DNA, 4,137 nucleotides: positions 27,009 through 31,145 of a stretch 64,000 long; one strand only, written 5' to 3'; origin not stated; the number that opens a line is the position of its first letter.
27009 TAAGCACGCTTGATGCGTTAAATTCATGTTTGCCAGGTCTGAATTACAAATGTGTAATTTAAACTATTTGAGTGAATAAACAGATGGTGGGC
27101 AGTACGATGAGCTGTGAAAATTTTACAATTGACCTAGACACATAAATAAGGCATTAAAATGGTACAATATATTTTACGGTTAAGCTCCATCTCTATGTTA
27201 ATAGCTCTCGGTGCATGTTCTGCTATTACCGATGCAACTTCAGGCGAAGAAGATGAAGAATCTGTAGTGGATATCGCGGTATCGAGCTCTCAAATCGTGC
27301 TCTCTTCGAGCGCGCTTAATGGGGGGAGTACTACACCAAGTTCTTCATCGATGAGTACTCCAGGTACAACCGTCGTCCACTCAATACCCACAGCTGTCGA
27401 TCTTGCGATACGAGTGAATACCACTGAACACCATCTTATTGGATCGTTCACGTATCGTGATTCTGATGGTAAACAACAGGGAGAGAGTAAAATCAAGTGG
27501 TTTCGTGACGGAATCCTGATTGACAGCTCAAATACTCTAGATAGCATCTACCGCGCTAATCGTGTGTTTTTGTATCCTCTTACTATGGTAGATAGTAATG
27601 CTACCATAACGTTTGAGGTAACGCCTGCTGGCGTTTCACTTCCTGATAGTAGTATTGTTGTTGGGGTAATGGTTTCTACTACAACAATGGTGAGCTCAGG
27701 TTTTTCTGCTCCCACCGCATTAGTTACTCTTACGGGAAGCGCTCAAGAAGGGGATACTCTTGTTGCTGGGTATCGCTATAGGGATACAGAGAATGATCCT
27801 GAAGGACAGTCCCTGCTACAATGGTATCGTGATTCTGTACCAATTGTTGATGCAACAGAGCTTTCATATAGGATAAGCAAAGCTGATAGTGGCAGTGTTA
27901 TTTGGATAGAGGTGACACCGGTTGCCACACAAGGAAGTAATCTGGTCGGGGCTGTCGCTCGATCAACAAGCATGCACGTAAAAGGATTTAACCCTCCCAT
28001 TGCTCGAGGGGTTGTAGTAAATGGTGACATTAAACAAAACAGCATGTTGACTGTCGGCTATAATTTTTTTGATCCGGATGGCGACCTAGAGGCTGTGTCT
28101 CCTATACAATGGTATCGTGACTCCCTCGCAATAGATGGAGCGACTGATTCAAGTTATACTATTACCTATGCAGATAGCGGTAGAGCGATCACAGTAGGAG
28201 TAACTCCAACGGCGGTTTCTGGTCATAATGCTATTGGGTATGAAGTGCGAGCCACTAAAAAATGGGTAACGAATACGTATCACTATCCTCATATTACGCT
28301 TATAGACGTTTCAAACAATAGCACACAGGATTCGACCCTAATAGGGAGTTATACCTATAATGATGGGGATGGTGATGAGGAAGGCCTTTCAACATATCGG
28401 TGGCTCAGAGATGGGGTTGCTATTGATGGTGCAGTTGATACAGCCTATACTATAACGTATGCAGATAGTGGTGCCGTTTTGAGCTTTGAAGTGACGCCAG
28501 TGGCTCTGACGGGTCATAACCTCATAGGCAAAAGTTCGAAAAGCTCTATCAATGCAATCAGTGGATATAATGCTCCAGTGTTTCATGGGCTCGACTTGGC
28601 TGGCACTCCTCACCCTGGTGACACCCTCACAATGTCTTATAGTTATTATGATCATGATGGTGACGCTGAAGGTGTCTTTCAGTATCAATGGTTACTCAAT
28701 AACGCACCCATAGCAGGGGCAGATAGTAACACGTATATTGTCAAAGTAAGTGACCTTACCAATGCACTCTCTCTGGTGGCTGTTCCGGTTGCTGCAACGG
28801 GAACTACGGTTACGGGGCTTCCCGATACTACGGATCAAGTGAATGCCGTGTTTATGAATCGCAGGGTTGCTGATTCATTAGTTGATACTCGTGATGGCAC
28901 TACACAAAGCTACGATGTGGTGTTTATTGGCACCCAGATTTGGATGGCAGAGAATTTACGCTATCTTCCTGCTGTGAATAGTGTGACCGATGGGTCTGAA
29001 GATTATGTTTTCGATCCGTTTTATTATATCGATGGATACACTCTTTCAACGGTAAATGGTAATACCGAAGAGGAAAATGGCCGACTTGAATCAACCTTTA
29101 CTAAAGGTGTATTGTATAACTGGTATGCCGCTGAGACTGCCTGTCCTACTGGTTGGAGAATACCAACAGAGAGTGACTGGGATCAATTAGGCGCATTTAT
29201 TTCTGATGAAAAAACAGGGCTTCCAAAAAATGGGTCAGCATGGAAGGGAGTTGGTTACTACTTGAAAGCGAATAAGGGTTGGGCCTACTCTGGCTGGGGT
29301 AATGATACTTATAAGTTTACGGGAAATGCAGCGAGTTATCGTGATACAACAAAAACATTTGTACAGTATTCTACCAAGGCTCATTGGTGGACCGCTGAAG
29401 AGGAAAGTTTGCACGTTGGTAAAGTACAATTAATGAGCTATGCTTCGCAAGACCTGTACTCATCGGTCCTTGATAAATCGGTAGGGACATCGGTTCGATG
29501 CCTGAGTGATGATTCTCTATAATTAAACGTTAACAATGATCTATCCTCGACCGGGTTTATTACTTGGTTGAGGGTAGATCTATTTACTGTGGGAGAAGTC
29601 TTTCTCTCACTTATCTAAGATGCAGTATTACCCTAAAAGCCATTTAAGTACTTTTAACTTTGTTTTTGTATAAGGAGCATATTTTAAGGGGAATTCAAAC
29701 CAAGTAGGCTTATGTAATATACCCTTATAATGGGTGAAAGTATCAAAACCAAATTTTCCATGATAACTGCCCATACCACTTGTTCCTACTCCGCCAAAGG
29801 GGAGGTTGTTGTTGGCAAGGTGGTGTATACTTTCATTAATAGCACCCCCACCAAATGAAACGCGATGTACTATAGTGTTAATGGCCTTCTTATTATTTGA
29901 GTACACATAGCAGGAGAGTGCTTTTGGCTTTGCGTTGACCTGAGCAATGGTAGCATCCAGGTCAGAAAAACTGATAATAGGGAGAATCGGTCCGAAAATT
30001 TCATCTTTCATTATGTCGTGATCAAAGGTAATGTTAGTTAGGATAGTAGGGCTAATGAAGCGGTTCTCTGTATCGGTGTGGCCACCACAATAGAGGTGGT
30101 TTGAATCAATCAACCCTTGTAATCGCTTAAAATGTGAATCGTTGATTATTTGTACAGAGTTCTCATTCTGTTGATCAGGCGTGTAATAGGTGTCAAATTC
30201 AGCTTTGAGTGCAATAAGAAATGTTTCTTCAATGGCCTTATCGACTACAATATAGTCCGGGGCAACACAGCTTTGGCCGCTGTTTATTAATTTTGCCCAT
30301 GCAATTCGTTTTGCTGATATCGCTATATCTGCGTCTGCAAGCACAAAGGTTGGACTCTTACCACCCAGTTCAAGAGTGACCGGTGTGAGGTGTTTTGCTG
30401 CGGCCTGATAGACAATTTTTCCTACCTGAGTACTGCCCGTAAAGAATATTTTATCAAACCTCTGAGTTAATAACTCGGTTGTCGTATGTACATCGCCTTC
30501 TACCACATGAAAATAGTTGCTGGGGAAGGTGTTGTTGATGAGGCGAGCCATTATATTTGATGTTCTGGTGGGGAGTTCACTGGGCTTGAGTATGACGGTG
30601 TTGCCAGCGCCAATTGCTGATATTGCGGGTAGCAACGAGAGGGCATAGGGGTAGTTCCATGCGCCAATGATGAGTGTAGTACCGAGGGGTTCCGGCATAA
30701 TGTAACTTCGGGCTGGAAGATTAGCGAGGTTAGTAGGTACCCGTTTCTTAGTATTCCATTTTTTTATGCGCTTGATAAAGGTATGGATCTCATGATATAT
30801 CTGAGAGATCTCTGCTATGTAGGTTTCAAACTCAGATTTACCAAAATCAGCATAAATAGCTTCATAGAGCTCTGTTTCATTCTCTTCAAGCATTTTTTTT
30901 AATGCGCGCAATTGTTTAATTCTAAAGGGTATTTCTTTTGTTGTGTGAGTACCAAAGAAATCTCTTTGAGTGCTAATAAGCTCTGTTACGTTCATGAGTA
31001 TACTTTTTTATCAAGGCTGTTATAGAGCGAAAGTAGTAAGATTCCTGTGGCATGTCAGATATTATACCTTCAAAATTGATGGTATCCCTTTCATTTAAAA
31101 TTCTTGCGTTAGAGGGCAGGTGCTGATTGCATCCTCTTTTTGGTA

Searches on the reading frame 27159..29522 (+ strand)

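Call 24: search_protein_families(library=ncbifam, proteins=[window:27159-29522:+], max_evalue=0.00001)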
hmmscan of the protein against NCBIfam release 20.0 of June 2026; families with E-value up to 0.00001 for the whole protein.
window:27159-29522:+ (787 aa): 3 families
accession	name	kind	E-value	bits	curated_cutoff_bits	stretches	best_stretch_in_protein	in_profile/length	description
NF040485.1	ZirU_fam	subfamily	2.9e-41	141.9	100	4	283-356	25-99/210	ZirU family protein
TIGR02145.1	Fib_succ_major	domain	5.2e-32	111.9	41.65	1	573-784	1-176/176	FISUMP domain-containing protein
NF040711.1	partner_SinI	subfamily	2.1e-11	43.9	165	0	292-361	77-158/299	SinI family autotransporter-associated protein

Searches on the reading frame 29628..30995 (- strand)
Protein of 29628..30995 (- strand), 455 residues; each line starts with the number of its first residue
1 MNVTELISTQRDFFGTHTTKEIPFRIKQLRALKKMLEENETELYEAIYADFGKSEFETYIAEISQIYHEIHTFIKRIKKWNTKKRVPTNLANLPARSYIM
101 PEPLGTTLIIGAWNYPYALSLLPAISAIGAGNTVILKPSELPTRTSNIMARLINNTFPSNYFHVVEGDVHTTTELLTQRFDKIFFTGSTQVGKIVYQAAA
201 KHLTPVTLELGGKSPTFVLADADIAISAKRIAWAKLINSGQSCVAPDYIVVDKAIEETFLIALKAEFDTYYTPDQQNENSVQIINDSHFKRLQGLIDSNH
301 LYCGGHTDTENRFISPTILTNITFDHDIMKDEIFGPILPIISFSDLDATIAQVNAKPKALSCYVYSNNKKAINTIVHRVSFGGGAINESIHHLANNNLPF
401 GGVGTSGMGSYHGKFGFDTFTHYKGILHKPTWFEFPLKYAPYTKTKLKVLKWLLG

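Call 24: search_protein_families(library=ncbifam, proteins=[window:29628-30995:-], max_evalue=0.00001)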
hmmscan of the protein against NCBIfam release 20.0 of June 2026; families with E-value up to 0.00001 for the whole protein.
window:29628-30995:- (455 aa): 42 families (the best 25 are shown)
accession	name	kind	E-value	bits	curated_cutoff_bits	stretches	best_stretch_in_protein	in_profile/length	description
NF045701.1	BenzalDHMdlD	equivalog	7.1e-118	394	550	1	3-426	9-432/436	NAD(P)-dependent benzaldehyde dehydrogenase MdlD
NF006916.0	PRK09407.1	equivalog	7.4e-65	219.5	521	1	21-429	76-493/526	succinic semialdehyde dehydrogenase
NF010000.0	PRK13473.1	subfamily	1e-59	202.4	615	1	14-429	52-473/475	aminobutyraldehyde dehydrogenase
TIGR01804.1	BADH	equivalog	1.4e-59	201.8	668.6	1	15-424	49-467/467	betaine-aldehyde dehydrogenase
TIGR01780.1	SSADH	subfamily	8.9e-58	196.2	646.35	1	5-423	23-447/448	succinate-semialdehyde dehydrogenase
NF009725.0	PRK13252.1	equivalog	2e-57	194.8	593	1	27-427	70-478/488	betaine-aldehyde dehydrogenase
TIGR04284.1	aldehy_Rv0768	hypoth_equivalog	2.5e-54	185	775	1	9-426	46-476/480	aldehyde dehydrogenase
NF052305.1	DioxValDhHalo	equivalog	3.4e-52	177.9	750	1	22-426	64-479/483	2,5-dioxovalerate dehydrogenase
NF040648.1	lactal_redase_Meth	equivalog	3.9e-52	177.8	650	1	26-426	58-460/463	lactaldehyde dehydrogenase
NF045735.1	PaDhStyDPseudo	equivalog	1.2e-50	172.6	850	1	95-426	138-479/483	phenylacetaldehyde dehydrogenase StyD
TIGR02299.1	HpaE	equivalog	4.6e-49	167.3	638.35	1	25-426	62-474/488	5-carboxymethyl-2-hydroxymuconate semialdehyde dehydrogenase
NF007497.0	PRK10090.1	equivalog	8.7e-49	166.6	500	1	29-421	72-470/480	aldehyde dehydrogenase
NF045736.1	PaDhStyDRhodo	equivalog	1.1e-48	166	800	1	25-424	65-473/479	phenylacetaldehyde dehydrogenase StyD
TIGR03216.1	OH_muco_semi_DH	equivalog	1.2e-48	166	693.25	1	22-427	58-478/481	2-hydroxymuconic semialdehyde dehydrogenase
NF002852.0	PRK03137.1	subfamily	1e-46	159.8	648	1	18-414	90-497/514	L-glutamate gamma-semialdehyde dehydrogenase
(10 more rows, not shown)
